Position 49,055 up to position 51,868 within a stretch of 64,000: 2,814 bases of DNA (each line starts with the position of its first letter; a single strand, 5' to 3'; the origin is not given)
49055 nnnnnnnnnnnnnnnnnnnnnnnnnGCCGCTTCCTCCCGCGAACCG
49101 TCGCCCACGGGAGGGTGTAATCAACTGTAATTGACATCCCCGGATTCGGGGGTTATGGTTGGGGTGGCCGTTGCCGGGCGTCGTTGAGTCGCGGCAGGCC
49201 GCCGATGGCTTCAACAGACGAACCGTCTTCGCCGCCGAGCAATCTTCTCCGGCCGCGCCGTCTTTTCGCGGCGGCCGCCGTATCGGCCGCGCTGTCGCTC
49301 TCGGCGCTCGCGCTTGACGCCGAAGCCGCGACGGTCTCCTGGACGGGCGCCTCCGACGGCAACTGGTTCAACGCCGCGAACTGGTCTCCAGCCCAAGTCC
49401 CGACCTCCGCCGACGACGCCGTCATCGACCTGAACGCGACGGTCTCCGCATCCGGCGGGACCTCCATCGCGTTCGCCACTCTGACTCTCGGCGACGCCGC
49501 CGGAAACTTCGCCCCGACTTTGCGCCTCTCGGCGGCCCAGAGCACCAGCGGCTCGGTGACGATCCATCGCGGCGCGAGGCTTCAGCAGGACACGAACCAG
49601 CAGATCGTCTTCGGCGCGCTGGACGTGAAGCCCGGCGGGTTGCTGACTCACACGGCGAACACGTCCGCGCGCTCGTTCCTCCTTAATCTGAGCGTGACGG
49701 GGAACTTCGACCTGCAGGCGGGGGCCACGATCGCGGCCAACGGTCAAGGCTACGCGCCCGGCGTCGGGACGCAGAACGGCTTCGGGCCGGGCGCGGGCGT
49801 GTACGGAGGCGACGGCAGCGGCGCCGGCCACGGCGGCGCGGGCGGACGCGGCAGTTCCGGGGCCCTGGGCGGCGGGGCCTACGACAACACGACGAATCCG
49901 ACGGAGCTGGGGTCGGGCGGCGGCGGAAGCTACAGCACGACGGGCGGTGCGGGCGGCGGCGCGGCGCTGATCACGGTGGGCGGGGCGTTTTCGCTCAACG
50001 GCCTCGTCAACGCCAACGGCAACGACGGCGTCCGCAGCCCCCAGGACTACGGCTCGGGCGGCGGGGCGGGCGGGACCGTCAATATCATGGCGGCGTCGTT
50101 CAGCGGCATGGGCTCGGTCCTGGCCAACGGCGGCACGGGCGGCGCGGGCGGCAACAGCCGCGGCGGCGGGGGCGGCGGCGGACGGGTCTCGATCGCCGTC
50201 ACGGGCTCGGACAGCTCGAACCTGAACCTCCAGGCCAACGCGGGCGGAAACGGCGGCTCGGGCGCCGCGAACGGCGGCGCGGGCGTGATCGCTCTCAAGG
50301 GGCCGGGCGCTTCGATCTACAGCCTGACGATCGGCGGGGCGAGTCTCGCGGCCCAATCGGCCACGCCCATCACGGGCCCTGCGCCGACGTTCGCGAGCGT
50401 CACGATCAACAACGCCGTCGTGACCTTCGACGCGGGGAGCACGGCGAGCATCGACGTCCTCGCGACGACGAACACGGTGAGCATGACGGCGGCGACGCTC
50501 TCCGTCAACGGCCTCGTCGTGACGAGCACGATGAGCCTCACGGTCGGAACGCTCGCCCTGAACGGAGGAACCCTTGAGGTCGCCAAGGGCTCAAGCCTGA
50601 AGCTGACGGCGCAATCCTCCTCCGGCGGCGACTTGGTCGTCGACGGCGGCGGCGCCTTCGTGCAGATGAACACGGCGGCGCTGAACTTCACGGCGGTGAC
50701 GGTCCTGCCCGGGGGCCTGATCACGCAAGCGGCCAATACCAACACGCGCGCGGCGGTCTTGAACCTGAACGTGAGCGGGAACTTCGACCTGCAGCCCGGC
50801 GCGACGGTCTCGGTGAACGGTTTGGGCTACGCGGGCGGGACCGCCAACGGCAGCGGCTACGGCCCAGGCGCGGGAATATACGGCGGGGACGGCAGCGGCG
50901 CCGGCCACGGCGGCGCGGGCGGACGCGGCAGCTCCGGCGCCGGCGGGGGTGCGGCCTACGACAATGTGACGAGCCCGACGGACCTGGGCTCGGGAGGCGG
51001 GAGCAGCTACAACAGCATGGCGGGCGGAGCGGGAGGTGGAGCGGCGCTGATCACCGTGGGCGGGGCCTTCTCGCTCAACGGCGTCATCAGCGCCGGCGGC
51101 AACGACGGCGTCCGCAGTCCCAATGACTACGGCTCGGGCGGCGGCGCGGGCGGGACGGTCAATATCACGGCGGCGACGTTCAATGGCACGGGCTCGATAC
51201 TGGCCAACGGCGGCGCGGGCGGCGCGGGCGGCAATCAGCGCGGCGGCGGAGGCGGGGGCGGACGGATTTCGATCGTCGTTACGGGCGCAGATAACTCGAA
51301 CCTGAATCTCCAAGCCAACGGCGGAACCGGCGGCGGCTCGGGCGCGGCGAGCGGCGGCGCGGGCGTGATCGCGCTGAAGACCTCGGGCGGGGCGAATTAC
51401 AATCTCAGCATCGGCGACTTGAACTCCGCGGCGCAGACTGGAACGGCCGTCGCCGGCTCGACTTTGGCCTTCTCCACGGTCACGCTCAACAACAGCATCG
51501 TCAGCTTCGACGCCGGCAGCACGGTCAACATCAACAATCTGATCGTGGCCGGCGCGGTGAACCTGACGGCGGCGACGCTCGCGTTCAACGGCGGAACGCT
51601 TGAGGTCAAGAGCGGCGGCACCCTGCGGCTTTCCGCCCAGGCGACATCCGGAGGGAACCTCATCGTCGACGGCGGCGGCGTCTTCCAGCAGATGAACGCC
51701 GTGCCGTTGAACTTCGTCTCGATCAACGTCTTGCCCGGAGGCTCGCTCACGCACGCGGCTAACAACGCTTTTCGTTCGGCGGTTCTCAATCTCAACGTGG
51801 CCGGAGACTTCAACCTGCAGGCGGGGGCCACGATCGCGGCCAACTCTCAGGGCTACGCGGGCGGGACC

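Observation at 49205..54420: Giant secreted protein opens with five ~1.05-kb near-identical tandem repeats encoding Gly-rich beta-helix-like units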

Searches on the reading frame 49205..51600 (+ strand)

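Call 35: find_related_loci(query=window:49205-51600:+, collection=genome_contigs, flank=10000)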
Query window:49205-51600:+ (798 aa) in genome_contigs; peptide patterns used: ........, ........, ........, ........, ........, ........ (x = any residue, [..] = any of these).
160 stretches matched a pattern; 18 encode a relative of the query (tblastn E <= 1e-3); 17 distinct loci.
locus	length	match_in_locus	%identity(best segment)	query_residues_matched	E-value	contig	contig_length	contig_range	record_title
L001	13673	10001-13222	59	15-694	4e-137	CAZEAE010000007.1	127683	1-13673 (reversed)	MAG TPA_asm: uncultured Elusimicrobia sp. isolate binchicken_co248_32 genome assembly, contig: NODE_81_length_127683_cov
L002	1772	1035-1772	67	11-616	1e-72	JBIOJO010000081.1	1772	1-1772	MAG: Elusimicrobiota bacterium isolate GcC5-9 k141_2104035_length_1772_cov_32.0000, whole genome shotgun sequence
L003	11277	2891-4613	67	6-788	9e-66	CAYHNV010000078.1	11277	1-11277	MAG TPA_asm: uncultured Elusimicrobia bacterium isolate ERP119705_co13_643 genome assembly, contig: NODE_7280_length_112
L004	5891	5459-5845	33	46-189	4e-9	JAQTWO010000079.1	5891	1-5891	MAG: Candidatus Gracilibacteria bacterium isolate STC_112 NODE_37987_length_5891_cov_3.651804_Sandtown_C, whole genome s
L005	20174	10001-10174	43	25-89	5e-9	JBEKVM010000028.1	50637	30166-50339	MAG: Verrucomicrobiota bacterium isolate SPRUCE 604 SPRUCE_604_28, whole genome shotgun sequence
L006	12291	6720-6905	42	46-98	1e-7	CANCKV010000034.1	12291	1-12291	MAG: Chitinophagaceae bacterium isolate JR-MC-G-240519-18 genome assembly, contig: JR-MC-G-240519-C8400, whole genome sh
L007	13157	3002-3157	49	42-95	3e-7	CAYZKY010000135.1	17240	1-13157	MAG TPA_asm: uncultured Verrucomicrobiota bacterium isolate SRP302895_co1_388 genome assembly, contig: NODE_6230_length_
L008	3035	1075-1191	50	46-93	1e-6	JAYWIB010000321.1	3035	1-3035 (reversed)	MAG: Chitinophagaceae bacterium isolate GLR81_GL56_UP_2_concoct_25_sub GLR81_GL56_UP_2_concoct_25_sub_320, whole genome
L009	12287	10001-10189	35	45-106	2e-6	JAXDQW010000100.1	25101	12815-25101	MAG: Chthoniobacter sp. isolate BP_744 scaffold_1221376, whole genome shotgun sequence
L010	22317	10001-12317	43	15-107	4e-6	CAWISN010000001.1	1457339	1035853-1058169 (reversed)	MAG: uncultured Solirubrobacterales bacterium isolate MFD09603.bin.2.63 genome assembly, contig: contig_17397, whole gen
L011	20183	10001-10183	42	39-99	1e-5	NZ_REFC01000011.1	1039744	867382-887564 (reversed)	Ulvibacter antarcticus strain DSM 23424 Ga0170448_101, whole genome shotgun sequence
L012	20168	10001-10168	42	13-74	2e-5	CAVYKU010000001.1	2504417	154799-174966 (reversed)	MAG: uncultured Phycisphaerales bacterium isolate MFD01476.bin.2.2 genome assembly, contig: contig_27054, whole genome s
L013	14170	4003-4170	44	13-74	5e-5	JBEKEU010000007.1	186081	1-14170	MAG: Sedimentisphaerales bacterium isolate SPRUCE 213 SPRUCE_213_7, whole genome shotgun sequence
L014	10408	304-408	49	33-66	5e-5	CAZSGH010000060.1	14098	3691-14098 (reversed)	MAG TPA_asm: uncultured Francisella sp. isolate ERP113451_co2_71 genome assembly, contig: NODE_3039_length_14098_cov_30.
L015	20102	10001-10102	60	43-74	6e-5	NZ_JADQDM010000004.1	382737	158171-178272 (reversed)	Hymenobacter ruricola strain BT662 NODE_4_length_382737_cov_20.998837, whole genome shotgun sequence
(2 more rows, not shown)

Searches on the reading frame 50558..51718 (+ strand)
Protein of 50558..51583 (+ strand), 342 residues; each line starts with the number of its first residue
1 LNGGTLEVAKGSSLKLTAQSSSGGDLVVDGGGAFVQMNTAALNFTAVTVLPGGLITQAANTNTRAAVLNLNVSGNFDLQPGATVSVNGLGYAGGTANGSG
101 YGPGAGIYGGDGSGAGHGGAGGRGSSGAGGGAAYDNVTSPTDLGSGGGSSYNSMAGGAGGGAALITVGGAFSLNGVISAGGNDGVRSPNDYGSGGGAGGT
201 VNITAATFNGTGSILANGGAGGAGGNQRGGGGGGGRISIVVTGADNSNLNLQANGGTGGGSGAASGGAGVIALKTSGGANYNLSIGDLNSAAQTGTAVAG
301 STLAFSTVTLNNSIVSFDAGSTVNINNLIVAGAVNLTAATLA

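Call 9: search_protein_families(library=pfam, proteins=[window:50558-51583:+], max_evalue=10)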
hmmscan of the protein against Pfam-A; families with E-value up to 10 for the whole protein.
seq(342 aa): 0 families

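Call 10: search_solved_structures(query=window:50558-51583:+, max_evalue=10)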
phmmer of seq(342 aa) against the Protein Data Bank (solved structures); distinct sequences matched with E-value up to 10: 4.
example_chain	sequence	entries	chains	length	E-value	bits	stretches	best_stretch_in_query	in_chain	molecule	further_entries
3lkj_A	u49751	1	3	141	1.4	11.3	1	54-101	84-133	CD40 ligand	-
6brb_A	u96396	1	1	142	1.5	11.3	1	54-101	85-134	CD40 ligand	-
9i5n_C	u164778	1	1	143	1.5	11.3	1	54-101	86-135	CD40 ligand, soluble form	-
1aly_A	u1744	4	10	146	1.5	11.2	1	54-101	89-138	CD40 LIGAND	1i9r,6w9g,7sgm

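Call 11: find_homologous_proteins(query=window:50558-51583:+, max_evalue=0.001)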
Query seq(342 aa) (342 aa): 14 proteins with E <= 0.001 among 8000 candidates.
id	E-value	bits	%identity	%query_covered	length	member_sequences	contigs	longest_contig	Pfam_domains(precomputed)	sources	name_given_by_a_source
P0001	3.5e-94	334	59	94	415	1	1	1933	-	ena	-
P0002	3.1e-93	331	56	62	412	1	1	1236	-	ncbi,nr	ncbi:MAG: hypothetical protein HZB91_13575, partial [Elusimicrobia bacterium]|nr:hypothetical protei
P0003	5.7e-35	139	43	25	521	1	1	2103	-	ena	-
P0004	5.9e-35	139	65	30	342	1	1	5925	-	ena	-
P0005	6.0e-33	133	43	65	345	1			-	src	-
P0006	1.6e-23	102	39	31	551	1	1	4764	-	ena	-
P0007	9.6e-14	69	34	76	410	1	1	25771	-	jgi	jgi:hypothetical protein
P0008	1.9e-13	69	41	28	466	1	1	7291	-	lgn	-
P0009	2.7e-11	61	60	7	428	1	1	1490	-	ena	-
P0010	3.4e-8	51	43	28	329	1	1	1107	-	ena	-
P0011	5.8e-7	47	31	70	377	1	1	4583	-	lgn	-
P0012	1.1e-5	43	36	27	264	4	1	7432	-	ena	-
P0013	5.0e-5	41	40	23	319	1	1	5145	-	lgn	-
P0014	5.1e-4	38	48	7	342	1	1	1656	-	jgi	jgi:hypothetical protein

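Call 53: predict_structure(alignment_id=A2)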
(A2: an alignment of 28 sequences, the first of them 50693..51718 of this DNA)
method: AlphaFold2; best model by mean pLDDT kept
length: 342 residues; sequences in the alignment: 28
mean_pLDDT: 89.8   pTM: 0.87
mean pLDDT of the five models: 89.8, 89.2, 89.0, 88.7, 88.3
residues with pLDDT >= 90: 195; 70-90: 131; 50-70: 16; < 50: 0
segments of 3 or more residues with pLDDT < 50: none
pLDDT, mean of each block of 10 residues (from residue 1): 98 95 97 98 98 95 93 92 89 94 93 98 97 97 89 98 93 90 88 92 86 87 88 73 65 76 84 85 89 88 91 89 86 87 78
secondary structure, 60 per line:
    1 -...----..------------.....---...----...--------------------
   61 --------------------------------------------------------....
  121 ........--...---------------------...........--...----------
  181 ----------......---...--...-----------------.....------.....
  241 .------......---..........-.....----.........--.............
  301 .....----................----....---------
elements in order: E2-4 E23-27 E31-33 E38-40 E117-128 E131-133 E155-165 E168-170 E191-196 E200-202 E205-207 E225-229 E236-241 E248-253 E257-266 E268-272 E277-285 E288-305 E310-325 E330-333

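Call 62: search_protein_families(library=ncbifam, proteins=[window:50693-51718:+], max_evalue=10)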
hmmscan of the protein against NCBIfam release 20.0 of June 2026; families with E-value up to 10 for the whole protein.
window:50693-51718:+ (342 aa): 0 families

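Call 63: search_protein_families(library=phrogs, proteins=[window:50693-51718:+], max_evalue=1)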
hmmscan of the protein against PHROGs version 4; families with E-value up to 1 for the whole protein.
window:50693-51718:+ (342 aa): 0 families

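Call 75: fold_search(model_id=the predicted structure, library=viral)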
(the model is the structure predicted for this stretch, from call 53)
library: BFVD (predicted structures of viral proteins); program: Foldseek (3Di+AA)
matches with E <= 10: 239; with E <= 0.001: 4
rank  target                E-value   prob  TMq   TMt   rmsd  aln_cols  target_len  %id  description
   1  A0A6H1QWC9            2.0e-04  1.00  0.38  0.28   5.2       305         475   17  Uncharacterized protein (Fragment) [Ostreococcus mediterraneus virus 2]
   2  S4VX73                4.5e-04  1.00  0.32  0.27   9.9       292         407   20  Collagen triple helix domain containing protein [Pandoravirus dulcis]
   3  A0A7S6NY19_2          7.8e-04  1.00  0.43  0.16   5.1       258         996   25  PA14 domain-containing protein [Bathycoccus sp. RCC716 virus 1]
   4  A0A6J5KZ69            9.5e-04  0.95  0.26  0.22  10.6       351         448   20  Uncharacterized protein [uncultured Caudovirales phage]
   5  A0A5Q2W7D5            1.2e-03  1.00  0.29  0.18   9.3       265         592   18  (no name in the UniProt tables at hand)
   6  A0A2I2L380            3.0e-03  1.00  0.34  0.25   6.2       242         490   22  Collagen-like protein [Orpheovirus IHUMI-LCC2]
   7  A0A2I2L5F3            9.2e-03  0.97  0.30  0.14   9.7       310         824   20  Collagen-like protein [Orpheovirus IHUMI-LCC2]
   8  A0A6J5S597            9.3e-02  0.23  0.23  0.22  16.6       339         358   16  Uncharacterized protein [uncultured Caudovirales phage]
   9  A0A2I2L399            1.3e-01  0.11  0.14  0.15  13.4       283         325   13  Uncharacterized protein [Orpheovirus IHUMI-LCC2]
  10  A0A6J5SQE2            1.5e-01  0.98  0.23  0.18   4.5       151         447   22  Uncharacterized protein [uncultured Caudovirales phage]
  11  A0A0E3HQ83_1          1.9e-01  0.13  0.17  0.10  13.6       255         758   12  Baseplate wedge initiator [Synechococcus phage ACG-2014f]
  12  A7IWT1                2.3e-01  0.05  0.12  0.15  15.7       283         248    8  Uncharacterized protein b406L [Paramecium bursaria Chlorella virus NY2A]
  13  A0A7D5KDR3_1          2.7e-01  0.06  0.13  0.07  12.6       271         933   13  Uncharacterized protein [Synechococcus phage S-CAM7]
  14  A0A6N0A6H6            5.2e-01  0.69  0.23  0.17   4.9       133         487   26  Minor tail protein [Mycobacterium phage DroogsArmy]
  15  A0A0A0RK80            5.4e-01  0.05  0.13  0.06  16.4       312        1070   14  (no name in the UniProt tables at hand)
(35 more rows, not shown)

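Call 93: search_dna_similar(query=window:50693-51718:+, collection=plasmids, mode=protein, max_evalue=0.001, max_rows=15)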
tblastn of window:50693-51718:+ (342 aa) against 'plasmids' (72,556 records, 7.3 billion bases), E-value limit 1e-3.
No match.
